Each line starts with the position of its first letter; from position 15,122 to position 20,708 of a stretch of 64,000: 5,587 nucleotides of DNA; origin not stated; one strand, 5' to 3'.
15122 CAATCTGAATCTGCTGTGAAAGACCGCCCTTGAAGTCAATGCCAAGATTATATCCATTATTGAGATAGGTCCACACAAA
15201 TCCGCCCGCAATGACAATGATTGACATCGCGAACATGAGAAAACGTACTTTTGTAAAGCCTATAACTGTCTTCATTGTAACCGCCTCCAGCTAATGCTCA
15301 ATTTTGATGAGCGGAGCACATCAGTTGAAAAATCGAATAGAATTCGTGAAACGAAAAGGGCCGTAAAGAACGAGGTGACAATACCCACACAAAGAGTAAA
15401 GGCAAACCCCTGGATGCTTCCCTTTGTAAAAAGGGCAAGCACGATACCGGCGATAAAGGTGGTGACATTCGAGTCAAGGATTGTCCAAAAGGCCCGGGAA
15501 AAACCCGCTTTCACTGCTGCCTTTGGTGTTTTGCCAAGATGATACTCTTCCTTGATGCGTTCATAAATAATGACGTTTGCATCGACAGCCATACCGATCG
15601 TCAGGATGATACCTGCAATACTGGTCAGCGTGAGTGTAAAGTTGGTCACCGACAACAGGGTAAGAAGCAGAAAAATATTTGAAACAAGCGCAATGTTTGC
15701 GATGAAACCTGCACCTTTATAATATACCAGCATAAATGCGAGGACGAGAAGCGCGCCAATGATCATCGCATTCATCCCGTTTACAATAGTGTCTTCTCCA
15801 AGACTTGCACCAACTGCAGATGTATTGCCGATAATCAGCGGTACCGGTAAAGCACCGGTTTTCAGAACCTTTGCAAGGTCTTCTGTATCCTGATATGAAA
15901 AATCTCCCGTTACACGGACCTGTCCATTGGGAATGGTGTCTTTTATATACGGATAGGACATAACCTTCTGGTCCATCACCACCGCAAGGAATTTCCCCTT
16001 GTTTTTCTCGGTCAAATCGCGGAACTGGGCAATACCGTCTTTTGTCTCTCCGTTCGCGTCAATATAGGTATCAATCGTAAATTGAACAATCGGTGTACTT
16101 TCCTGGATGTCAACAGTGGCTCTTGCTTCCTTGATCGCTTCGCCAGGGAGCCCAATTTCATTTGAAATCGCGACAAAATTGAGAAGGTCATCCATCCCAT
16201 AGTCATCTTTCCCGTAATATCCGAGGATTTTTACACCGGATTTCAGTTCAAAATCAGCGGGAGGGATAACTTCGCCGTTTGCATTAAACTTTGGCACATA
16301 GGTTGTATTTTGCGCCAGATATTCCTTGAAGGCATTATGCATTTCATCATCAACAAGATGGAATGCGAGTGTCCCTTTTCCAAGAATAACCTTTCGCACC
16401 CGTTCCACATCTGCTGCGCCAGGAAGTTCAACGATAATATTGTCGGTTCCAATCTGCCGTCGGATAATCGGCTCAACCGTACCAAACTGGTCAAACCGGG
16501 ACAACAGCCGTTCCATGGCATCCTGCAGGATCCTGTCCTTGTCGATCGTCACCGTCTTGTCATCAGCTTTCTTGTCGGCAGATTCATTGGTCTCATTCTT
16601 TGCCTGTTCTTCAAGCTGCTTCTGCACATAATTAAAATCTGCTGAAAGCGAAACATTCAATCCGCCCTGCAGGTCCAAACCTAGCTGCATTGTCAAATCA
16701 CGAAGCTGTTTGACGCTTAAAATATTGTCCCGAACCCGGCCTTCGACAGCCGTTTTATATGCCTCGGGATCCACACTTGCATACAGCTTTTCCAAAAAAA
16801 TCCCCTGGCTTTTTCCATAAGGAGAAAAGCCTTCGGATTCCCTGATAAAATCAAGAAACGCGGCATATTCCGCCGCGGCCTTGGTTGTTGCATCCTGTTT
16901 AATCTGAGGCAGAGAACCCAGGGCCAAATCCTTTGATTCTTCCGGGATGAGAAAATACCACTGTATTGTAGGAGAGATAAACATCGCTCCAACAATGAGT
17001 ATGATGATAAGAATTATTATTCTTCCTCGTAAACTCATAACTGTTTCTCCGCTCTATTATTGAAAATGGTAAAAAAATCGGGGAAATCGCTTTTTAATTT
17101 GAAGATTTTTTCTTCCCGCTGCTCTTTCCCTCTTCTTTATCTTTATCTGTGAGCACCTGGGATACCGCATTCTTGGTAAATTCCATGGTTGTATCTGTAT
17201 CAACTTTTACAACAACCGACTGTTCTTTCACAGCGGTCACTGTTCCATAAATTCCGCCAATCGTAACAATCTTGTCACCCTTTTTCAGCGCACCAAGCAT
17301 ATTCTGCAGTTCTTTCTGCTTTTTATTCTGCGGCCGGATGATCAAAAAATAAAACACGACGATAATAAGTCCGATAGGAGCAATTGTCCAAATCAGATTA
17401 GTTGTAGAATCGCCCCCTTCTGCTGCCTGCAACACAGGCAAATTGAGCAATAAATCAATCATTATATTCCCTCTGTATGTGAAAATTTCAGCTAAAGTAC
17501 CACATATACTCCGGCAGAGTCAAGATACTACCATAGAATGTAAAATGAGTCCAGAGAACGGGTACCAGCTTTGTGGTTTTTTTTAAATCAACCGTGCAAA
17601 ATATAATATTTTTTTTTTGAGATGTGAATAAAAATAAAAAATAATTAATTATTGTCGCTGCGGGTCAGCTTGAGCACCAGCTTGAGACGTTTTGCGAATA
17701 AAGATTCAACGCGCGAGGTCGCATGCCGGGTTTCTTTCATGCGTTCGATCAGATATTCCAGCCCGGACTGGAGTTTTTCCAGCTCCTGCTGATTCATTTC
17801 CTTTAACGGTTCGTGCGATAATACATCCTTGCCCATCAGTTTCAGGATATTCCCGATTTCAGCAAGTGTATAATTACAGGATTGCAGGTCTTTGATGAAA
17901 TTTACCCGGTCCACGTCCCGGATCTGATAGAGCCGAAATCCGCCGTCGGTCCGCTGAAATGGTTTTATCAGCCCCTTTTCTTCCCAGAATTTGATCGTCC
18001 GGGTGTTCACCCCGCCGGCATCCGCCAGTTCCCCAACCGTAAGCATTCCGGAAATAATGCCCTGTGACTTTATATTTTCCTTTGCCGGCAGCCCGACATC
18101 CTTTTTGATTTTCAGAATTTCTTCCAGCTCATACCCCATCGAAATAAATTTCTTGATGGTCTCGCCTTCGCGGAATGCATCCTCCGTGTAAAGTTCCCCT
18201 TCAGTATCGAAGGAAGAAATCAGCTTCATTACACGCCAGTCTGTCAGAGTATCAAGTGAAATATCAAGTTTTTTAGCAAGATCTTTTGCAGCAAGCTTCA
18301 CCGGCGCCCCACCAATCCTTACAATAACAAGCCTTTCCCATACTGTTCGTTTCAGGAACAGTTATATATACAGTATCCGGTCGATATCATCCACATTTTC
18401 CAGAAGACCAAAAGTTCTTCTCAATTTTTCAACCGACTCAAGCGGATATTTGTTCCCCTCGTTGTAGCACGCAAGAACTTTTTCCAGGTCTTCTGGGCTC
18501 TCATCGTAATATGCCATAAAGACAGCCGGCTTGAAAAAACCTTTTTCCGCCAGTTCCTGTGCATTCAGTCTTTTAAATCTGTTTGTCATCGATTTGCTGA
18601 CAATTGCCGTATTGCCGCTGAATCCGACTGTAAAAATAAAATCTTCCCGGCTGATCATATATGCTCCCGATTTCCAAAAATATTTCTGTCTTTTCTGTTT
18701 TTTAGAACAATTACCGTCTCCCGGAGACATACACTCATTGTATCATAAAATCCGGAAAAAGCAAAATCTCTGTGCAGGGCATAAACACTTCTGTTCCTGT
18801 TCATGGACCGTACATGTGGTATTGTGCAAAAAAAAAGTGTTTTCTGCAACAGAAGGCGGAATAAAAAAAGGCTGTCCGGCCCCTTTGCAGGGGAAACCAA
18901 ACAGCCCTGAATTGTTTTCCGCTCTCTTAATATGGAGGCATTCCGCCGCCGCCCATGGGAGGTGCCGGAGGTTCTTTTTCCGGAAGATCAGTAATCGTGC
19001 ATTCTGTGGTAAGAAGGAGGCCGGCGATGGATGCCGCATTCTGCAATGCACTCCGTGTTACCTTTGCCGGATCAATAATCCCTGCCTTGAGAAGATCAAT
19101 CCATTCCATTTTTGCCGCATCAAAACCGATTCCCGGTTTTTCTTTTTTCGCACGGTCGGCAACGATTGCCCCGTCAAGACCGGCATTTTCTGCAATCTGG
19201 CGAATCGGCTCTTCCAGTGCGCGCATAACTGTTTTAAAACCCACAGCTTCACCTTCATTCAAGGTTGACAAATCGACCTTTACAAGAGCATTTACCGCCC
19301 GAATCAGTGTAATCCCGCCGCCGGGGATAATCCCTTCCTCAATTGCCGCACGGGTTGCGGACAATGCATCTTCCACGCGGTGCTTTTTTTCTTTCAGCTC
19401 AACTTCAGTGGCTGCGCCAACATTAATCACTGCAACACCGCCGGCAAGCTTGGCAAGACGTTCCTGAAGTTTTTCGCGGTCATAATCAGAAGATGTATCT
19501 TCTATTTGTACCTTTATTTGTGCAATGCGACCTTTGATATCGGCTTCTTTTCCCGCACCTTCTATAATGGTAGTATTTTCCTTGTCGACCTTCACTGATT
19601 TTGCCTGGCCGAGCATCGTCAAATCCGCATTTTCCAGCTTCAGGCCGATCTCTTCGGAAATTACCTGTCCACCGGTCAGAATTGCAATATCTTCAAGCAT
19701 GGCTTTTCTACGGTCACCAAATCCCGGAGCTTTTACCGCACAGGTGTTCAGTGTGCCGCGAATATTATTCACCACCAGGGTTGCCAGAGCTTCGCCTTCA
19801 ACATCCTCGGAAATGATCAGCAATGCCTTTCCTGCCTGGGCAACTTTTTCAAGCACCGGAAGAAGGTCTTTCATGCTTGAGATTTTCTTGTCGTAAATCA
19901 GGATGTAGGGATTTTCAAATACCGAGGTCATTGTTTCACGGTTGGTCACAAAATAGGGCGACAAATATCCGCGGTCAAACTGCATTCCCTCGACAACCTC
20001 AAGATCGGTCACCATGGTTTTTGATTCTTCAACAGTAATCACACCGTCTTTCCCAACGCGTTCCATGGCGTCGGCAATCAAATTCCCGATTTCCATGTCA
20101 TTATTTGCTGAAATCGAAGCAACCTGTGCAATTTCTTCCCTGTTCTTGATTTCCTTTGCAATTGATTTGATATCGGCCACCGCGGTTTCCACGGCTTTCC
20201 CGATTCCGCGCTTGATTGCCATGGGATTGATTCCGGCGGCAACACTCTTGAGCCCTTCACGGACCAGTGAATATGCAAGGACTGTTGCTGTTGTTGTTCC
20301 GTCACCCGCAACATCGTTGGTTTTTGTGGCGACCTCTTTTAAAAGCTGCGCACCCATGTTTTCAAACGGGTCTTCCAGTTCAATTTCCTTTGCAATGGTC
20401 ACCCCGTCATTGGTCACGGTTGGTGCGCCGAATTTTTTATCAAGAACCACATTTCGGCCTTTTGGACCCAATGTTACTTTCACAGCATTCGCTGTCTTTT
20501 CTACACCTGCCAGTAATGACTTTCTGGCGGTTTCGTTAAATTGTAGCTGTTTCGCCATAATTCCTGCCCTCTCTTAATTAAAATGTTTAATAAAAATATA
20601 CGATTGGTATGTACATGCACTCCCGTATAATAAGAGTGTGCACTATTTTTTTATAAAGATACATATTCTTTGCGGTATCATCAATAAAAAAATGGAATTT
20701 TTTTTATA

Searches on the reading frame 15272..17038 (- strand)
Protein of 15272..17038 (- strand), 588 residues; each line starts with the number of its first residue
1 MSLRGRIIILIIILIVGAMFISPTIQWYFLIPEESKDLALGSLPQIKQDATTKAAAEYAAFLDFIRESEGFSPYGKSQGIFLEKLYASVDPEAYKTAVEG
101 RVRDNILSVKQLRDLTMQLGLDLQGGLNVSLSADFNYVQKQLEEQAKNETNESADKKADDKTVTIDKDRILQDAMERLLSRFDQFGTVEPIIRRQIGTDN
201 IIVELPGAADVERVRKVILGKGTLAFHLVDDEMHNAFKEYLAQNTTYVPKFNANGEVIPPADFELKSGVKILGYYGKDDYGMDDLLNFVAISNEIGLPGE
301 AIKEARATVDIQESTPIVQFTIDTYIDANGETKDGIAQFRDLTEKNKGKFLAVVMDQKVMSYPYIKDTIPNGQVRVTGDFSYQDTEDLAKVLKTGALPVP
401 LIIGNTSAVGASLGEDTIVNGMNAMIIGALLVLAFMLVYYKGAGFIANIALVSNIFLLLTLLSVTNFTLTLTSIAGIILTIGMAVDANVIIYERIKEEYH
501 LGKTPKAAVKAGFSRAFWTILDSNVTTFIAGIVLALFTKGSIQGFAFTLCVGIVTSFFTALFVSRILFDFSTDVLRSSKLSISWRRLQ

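Call 55: search_protein_families(library=pfam, proteins=[window:15272-17038:-], max_evalue=0.00001)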
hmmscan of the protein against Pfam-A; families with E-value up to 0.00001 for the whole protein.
window:15272-17038:- (588 aa): 4 families
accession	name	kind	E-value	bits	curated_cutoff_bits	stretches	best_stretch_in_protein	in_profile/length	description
PF22599.2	SecDF_P1_head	-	9e-22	77.6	27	1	289-399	13-114/114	SecDF, P1 head subdomain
PF02355.23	SecD_SecF_C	-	7.1e-19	68.4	20.5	1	405-566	17-181/189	Protein export membrane protein SecD/SecF, C-terminal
PF21760.3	SecD_1st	-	7.4e-15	54.6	27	1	172-231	2-60/60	Protein translocase subunit SecDF, P1 domain, N-terminal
PF03176.21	MMPL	-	1.2e-06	28.1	20.5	1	431-561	167-292/333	MMPL family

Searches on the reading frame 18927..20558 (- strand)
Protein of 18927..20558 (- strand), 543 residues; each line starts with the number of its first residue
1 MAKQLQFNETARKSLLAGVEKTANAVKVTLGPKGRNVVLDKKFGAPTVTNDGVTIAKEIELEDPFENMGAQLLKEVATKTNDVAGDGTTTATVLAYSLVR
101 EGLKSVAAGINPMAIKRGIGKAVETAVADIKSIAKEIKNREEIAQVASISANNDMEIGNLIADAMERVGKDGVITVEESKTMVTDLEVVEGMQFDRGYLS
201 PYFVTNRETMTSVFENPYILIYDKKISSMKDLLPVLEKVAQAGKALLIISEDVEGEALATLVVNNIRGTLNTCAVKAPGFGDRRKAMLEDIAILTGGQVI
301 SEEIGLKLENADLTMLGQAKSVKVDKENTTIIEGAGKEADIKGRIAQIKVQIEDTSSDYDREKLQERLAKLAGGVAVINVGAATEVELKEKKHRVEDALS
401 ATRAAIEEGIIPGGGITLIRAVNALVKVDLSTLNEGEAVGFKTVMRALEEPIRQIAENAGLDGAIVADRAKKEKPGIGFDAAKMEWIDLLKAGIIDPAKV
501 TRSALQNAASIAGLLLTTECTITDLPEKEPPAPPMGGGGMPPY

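Call 55: search_protein_families(library=pfam, proteins=[window:18927-20558:-], max_evalue=0.00001)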
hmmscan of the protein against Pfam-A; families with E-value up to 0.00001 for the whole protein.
window:18927-20558:- (543 aa): 1 family
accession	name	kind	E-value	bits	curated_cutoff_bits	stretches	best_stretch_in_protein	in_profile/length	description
PF00118.29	Cpn60_TCP1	-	1.5e-84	284.9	34.3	1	23-523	2-487/490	TCP-1/cpn60 chaperonin family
